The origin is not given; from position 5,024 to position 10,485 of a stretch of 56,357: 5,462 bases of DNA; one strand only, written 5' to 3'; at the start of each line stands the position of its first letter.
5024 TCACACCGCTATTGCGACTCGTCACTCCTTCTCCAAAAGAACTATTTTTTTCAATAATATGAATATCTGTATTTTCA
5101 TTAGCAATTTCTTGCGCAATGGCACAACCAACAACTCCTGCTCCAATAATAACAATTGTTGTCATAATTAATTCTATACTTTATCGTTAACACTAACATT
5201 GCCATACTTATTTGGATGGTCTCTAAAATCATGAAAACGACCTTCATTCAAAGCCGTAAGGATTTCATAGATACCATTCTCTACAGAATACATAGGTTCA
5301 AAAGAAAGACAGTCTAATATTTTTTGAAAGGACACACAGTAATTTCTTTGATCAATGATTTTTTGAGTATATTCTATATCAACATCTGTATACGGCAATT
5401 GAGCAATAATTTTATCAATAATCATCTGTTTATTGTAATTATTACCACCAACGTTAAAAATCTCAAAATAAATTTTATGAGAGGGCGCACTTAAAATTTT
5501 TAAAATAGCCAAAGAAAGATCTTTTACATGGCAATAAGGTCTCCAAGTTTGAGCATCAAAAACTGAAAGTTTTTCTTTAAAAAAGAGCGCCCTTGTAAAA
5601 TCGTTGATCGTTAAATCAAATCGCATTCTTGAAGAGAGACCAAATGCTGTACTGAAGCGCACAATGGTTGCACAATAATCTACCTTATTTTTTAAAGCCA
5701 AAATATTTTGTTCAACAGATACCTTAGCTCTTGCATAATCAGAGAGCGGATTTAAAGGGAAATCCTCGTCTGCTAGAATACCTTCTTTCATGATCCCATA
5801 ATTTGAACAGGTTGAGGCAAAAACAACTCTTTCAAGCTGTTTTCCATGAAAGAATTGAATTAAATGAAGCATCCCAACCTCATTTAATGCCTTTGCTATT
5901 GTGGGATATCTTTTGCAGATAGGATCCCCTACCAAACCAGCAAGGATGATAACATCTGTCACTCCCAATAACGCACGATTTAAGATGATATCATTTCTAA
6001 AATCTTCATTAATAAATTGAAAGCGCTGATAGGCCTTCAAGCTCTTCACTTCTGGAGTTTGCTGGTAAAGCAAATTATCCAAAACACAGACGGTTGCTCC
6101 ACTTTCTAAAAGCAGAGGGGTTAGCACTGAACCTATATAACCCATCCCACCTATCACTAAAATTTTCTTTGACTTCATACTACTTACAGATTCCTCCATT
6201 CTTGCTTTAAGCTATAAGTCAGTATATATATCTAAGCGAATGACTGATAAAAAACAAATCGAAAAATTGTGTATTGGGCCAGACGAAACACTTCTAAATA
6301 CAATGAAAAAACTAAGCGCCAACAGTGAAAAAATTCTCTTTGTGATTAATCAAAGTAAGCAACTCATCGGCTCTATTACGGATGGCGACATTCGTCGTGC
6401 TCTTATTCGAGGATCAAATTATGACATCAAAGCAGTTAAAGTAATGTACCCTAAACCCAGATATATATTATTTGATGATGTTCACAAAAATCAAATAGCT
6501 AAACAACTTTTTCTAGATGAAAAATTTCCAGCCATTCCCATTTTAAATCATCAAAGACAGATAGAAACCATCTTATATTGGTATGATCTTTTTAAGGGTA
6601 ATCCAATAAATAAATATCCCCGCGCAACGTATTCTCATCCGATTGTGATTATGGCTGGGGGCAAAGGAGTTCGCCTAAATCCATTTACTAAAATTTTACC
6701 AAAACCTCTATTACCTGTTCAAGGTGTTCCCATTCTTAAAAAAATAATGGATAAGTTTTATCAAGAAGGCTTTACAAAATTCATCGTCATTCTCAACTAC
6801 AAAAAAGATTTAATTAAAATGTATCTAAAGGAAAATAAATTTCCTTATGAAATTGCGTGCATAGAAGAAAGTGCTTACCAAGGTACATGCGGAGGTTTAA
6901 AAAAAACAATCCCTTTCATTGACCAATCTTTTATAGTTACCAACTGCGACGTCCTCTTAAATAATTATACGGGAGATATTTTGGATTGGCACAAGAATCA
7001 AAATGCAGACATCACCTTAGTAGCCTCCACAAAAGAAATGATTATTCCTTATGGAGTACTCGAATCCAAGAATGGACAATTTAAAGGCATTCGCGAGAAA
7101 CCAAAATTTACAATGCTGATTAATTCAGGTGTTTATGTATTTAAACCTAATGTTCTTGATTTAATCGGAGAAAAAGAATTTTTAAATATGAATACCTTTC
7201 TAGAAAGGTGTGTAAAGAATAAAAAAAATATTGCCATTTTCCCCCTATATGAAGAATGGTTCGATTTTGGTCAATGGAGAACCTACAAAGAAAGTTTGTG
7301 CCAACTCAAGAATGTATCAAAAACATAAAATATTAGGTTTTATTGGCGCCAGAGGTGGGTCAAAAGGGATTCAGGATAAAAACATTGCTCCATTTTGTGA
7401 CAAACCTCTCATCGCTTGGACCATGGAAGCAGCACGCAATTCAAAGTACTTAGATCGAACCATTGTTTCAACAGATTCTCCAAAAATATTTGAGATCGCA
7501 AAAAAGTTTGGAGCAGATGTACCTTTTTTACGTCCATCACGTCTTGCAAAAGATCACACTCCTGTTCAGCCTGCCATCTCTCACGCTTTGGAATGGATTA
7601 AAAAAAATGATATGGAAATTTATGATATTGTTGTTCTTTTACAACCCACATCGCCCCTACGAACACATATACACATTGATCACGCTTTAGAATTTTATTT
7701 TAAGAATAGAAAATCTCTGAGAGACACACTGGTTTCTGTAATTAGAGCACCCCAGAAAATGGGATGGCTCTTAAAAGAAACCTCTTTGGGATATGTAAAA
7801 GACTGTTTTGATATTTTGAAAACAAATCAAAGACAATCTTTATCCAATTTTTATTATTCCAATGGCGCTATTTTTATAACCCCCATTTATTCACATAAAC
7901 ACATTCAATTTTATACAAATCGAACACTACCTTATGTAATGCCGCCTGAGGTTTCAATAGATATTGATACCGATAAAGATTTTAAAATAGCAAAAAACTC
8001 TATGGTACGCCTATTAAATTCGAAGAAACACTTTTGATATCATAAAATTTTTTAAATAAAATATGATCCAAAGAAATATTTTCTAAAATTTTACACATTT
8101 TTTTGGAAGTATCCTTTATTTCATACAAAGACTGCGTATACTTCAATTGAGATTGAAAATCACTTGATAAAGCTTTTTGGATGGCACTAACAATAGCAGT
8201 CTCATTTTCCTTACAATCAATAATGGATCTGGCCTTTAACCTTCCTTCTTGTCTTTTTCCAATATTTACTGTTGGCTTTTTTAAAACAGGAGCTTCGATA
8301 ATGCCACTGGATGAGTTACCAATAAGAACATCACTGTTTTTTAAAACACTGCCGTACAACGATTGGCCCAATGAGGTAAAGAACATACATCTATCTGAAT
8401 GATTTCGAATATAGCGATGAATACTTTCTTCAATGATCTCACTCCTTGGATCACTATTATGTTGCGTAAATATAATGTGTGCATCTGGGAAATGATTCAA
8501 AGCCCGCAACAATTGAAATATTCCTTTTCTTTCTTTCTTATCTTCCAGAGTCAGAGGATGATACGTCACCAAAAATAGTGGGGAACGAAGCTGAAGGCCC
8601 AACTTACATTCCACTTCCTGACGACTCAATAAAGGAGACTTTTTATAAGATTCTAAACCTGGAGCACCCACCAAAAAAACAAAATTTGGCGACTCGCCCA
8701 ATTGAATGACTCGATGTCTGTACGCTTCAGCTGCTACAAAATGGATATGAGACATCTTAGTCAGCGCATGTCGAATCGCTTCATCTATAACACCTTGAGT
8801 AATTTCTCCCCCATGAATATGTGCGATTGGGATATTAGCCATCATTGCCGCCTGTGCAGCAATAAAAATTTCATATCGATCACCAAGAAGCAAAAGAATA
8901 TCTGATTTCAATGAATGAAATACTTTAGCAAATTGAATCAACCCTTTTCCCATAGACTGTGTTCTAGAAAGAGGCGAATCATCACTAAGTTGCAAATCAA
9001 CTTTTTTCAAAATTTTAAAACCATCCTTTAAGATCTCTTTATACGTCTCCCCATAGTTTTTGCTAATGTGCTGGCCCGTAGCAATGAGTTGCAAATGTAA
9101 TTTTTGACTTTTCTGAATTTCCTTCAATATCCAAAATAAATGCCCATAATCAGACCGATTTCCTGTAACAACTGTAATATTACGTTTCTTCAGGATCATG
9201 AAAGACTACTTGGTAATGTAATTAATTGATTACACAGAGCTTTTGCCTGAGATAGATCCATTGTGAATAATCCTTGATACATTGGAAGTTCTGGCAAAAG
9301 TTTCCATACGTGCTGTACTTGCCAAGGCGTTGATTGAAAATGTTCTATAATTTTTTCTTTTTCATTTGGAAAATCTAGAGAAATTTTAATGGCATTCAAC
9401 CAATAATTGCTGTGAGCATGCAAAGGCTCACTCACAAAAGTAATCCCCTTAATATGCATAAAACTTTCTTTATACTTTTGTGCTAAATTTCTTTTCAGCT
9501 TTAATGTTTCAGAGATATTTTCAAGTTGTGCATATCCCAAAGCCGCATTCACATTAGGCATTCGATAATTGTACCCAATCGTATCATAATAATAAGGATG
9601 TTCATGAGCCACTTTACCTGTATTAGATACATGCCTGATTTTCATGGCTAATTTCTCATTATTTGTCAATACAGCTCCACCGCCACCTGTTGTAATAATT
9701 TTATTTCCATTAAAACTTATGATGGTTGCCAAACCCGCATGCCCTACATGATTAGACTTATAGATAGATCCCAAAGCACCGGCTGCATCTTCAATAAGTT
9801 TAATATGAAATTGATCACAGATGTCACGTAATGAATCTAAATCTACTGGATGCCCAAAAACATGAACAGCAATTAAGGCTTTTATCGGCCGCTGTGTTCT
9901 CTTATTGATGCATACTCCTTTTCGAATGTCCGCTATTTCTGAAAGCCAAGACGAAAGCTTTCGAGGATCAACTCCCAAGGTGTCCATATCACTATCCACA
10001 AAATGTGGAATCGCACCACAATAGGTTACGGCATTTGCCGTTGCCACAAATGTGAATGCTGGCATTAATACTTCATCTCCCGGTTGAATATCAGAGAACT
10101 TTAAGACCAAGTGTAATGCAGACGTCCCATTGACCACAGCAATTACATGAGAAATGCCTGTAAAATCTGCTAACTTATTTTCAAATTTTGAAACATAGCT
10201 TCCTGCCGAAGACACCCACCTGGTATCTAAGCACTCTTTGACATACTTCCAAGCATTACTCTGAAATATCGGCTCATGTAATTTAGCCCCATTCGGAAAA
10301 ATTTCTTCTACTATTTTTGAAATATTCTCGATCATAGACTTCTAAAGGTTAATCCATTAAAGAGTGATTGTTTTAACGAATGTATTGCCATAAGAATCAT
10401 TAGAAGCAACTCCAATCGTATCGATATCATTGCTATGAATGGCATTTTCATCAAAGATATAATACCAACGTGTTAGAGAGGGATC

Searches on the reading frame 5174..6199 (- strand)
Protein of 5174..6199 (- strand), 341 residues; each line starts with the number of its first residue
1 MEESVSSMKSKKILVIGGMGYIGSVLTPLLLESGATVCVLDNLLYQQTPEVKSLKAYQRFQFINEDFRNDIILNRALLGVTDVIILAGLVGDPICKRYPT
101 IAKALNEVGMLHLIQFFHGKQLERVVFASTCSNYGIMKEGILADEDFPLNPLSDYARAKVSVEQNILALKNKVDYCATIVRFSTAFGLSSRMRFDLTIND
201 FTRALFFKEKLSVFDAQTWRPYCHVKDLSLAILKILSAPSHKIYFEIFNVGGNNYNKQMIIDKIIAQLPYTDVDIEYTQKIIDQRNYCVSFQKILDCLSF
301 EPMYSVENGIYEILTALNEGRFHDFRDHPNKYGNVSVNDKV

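Call 20: search_protein_families(library=pfam, proteins=[window:5174-6199:-], max_evalue=0.0001)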
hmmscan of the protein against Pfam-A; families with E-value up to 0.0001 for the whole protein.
window:5174-6199:- (341 aa): 5 families
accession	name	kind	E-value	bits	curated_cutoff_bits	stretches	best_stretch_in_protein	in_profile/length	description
PF01370.27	Epimerase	-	2.9e-32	112.4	20.9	1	13-251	1-240/240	NAD dependent epimerase/dehydratase family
PF16363.11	GDP_Man_Dehyd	-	1.4e-20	74.5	27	1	14-312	1-331/332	GDP-mannose 4,6 dehydratase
PF01073.25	3Beta_HSD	-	1.2e-08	34.7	22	1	14-187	1-183/280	3-beta hydroxysteroid dehydrogenase/isomerase family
PF04321.23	RmlD_sub_bind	-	8.3e-07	28.8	27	1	12-254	2-216/287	RmlD substrate binding domain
PF05368.20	NmrA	-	2.1e-05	24.7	27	1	10-114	2-103/298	NmrA-like family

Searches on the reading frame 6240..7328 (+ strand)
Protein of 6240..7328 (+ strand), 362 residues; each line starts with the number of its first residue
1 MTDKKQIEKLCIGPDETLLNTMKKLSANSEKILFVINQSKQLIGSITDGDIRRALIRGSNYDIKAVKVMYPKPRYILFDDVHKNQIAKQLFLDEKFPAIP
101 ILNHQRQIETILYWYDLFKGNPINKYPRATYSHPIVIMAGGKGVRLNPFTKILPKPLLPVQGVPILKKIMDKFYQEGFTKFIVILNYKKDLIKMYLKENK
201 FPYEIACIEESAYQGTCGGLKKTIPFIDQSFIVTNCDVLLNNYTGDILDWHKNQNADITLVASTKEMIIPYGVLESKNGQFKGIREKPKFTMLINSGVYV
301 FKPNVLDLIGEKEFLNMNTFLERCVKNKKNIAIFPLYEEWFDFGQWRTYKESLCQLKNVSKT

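Call 20: search_protein_families(library=pfam, proteins=[window:6240-7328:+], max_evalue=0.0001)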
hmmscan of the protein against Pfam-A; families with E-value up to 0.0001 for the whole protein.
window:6240-7328:+ (362 aa): 2 families
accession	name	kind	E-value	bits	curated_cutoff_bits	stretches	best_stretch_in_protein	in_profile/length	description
PF00483.29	NTP_transferase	-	6.4e-31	108.2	21.2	1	136-353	3-239/245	Nucleotidyl transferase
PF12804.13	NTP_transf_3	-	2e-09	38.3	27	1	136-270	2-130/160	MobA-like NTP transferase domain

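Call 82: search_protein_families(library=ncbifam, proteins=[window:6240-7328:+], max_evalue=1e-10)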
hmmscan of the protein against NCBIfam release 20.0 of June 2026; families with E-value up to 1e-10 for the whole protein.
window:6240-7328:+ (362 aa): 11 families
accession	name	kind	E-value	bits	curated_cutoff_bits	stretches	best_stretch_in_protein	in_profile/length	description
TIGR03992.1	Arch_glmU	subfamily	6.8e-35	120.7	292.1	1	136-348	4-220/393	bifunctional sugar-1-phosphate nucleotidylyltransferase/acetyltransferase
NF052502.1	man1P_GTase_Rv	exception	9.1e-26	90.5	440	1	136-345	4-219/352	mannose-1-phosphate guanylyltransferase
TIGR02623.1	G1P_cyt_trans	equivalog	1.9e-23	83.3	300.25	0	135-197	3-65/255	glucose-1-phosphate cytidylyltransferase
NF041313.1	UDPGP_AglF_Halo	equivalog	1.2e-20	74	400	1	136-307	4-180/234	UTP--glucose-1-phosphate uridylyltransferase AglF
NF045761.1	NAMPUrTaseMurU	equivalog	2.3e-20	73.4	250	1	136-346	4-217/226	N-acetylmuramate alpha-1-phosphate uridylyltransferase MurU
NF049965.1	GlMnHpPGnyltfHddC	equivalog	2.8e-19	69.6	300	1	136-349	4-214/221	D-glycero-D-manno-heptose 1-phosphate guanosyltransferase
NF041173.1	Sug_nt_acttase_Thmprot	equivalog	5.9e-18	65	600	1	135-345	3-216/405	bifunctional sugar-1-phosphate nucleotidylyltransferase/acetyltransferase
TIGR01208.1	rmlA_long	equivalog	9.4e-17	60.9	320.25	1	136-345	3-223/353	glucose-1-phosphate thymidylyltransferase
TIGR01173.1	glmU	equivalog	1.8e-11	43.6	366.85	1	135-306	3-177/452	bifunctional UDP-N-acetylglucosamine diphosphorylase/glucosamine-1-phosphate N-acetyltransferase GlmU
NF010940.0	PRK14360.1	equivalog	3.1e-11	42.5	602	1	135-307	4-182/452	bifunctional UDP-N-acetylglucosamine diphosphorylase/glucosamine-1-phosphate N-acetyltransferase GlmU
NF045697.1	MurNAcPUrMurU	equivalog_domain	8e-11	41.8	370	0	137-327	2-200/229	N-acetylmuramate alpha-1-phosphate uridylyltransferase MurU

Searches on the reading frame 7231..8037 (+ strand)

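Call 20: search_protein_families(library=pfam, proteins=[window:7231-8037:+], max_evalue=0.0001)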
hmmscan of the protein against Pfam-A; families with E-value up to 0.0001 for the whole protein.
window:7231-8037:+ (268 aa): 1 family
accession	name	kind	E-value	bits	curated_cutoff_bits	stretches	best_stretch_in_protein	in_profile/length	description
PF02348.25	CTP_transf_3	-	2.4e-24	86.8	22.6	1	38-250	4-200/217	Cytidylyltransferase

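Call 82: search_protein_families(library=ncbifam, proteins=[window:7231-8037:+], max_evalue=1e-10)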
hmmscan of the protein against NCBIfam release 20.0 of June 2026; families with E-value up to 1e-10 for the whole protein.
window:7231-8037:+ (268 aa): 3 families
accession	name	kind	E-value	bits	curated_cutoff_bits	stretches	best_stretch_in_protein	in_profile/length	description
TIGR03584.1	PseF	equivalog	5.6e-43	147.2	205.7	1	36-255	2-217/222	pseudaminic acid cytidylyltransferase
NF003952.0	PRK05450.1-5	subfamily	2.4e-13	49.8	193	1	33-175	2-135/250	3-deoxy-manno-octulosonate cytidylyltransferase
NF003950.0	PRK05450.1-3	subfamily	4.2e-11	42.7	234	1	34-194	3-146/248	3-deoxy-manno-octulosonate cytidylyltransferase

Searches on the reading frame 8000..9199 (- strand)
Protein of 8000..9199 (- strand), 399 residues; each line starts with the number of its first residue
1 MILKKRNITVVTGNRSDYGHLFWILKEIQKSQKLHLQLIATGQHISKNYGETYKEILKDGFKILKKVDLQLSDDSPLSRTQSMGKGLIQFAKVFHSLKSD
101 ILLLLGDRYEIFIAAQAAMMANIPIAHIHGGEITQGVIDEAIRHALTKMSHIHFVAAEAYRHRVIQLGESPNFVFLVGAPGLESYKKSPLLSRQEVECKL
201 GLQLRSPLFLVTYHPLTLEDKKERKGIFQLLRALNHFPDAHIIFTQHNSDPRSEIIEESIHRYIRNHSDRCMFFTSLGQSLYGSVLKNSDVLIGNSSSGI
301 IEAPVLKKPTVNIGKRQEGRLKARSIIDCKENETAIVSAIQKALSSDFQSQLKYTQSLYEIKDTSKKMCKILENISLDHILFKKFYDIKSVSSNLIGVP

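Call 20: search_protein_families(library=pfam, proteins=[window:8000-9199:-], max_evalue=0.0001)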
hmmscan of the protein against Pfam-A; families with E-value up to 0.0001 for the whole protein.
window:8000-9199:- (399 aa): 1 family
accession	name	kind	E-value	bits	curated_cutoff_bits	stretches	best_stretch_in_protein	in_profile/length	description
PF02350.25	Epimerase_2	-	9.4e-91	304.7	30.6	1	26-373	1-347/347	UDP-N-acetylglucosamine 2-epimerase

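Call 82: search_protein_families(library=ncbifam, proteins=[window:8000-9199:-], max_evalue=1e-10)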
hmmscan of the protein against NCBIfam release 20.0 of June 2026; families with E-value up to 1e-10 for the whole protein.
window:8000-9199:- (399 aa): 2 families
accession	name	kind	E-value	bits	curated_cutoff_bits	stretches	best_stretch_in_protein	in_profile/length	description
TIGR03568.1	NeuC_NnaA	equivalog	9.2e-138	459.1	235.9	1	7-372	2-365/365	UDP-N-acetylglucosamine 2-epimerase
TIGR00236.1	wecB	equivalog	1.3e-22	80.5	210.15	1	8-374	3-364/366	non-hydrolyzing UDP-N-acetylglucosamine 2-epimerase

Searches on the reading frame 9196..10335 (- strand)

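Call 20: search_protein_families(library=pfam, proteins=[window:9196-10335:-], max_evalue=0.0001)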
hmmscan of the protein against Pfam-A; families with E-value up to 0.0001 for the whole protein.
window:9196-10335:- (379 aa): 2 families
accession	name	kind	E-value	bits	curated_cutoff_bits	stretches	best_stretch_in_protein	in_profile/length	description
PF01041.23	DegT_DnrJ_EryC1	-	6.1e-90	302.5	19.8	1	27-376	6-343/360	DegT/DnrJ/EryC1/StrS aminotransferase family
PF00155.27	Aminotran_1_2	-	1.1e-05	25.3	19.7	1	49-143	45-152/361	Aminotransferase class I and II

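Call 82: search_protein_families(library=ncbifam, proteins=[window:9196-10335:-], max_evalue=1e-10)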
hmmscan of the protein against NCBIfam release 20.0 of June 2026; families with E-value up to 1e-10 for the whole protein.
window:9196-10335:- (379 aa): 7 families
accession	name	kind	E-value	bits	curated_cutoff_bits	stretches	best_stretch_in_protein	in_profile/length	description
TIGR04181.1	NHT_00031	hypoth_equivalog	1.1e-145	485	420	1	18-377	2-359/359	LegC family aminotransferase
TIGR03588.1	PseC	equivalog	3.2e-72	243.6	423.5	1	31-376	16-360/380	UDP-4-amino-4,6-dideoxy-N-acetyl-beta-L-altrosamine transaminase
TIGR04427.1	PLP_DesI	equivalog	2.3e-49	168.5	650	1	32-375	38-362/390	dTDP-4-dehydro-6-deoxyglucose aminotransferase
NF008658.2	PRK11658.1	equivalog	1.1e-48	165.8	631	1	22-313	10-291/379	UDP-4-amino-4-deoxy-L-arabinose aminotransferase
NF008687.0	PRK11706.1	equivalog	2.8e-45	154.7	375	1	20-337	5-313/375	dTDP-4-amino-4,6-dideoxygalactose transaminase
TIGR02379.1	ECA_wecE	subfamily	2.9e-38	131.6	434.85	1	22-336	7-313/376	dTDP-4-amino-4,6-dideoxy-D-glucose transaminase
NF011936.0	PRK15407.1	equivalog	4.6e-38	131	423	1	29-237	50-248/440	lipopolysaccharide biosynthesis protein RfbH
